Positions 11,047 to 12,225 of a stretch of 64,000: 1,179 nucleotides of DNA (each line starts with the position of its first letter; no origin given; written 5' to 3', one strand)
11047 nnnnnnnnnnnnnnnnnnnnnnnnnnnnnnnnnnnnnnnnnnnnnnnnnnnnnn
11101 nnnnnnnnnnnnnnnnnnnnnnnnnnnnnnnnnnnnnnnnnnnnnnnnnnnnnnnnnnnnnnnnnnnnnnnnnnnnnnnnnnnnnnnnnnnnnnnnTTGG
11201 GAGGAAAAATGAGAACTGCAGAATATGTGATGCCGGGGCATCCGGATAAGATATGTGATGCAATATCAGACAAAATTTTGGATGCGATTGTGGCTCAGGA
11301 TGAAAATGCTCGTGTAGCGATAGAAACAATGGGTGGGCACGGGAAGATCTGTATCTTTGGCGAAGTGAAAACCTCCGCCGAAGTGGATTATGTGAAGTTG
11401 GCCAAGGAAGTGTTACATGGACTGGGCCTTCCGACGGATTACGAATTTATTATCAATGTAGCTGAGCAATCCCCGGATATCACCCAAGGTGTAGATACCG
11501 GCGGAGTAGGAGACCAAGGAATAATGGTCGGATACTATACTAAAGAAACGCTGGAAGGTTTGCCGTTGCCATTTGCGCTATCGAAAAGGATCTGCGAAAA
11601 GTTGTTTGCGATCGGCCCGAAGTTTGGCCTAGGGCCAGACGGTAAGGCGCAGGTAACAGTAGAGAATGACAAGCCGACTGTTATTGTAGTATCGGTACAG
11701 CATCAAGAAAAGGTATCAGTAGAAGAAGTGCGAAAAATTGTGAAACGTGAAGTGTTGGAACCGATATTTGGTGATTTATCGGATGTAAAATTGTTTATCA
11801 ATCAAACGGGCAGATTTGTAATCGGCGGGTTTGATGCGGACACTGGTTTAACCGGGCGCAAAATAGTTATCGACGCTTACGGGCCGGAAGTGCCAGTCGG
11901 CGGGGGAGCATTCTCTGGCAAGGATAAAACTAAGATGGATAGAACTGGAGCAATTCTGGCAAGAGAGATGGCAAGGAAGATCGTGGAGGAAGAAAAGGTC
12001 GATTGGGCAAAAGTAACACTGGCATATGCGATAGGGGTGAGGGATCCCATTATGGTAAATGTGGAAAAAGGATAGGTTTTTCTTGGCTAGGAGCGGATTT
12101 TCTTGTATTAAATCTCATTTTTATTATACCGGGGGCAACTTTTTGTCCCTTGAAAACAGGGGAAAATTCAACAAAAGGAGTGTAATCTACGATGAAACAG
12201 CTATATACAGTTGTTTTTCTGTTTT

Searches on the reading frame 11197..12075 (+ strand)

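Call 19: search_protein_families(library=pfam, proteins=[window:11197-12075:+], max_evalue=0.01)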
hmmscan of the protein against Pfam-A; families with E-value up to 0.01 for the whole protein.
window:11197-12075:+ (292 aa): 3 families
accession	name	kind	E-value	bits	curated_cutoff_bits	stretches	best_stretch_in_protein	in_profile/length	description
PF02773.21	S-AdoMet_synt_C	-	1.1e-28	100.3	25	1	209-290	1-82/138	S-adenosylmethionine synthetase, C-terminal domain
PF00438.25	S-AdoMet_synt_N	-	5e-25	88.4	33.1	1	5-85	3-84/99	S-adenosylmethionine synthetase, N-terminal domain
PF02772.21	S-AdoMet_synt_M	-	3.2e-23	82.6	29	1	103-207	3-120/120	S-adenosylmethionine synthetase, central domain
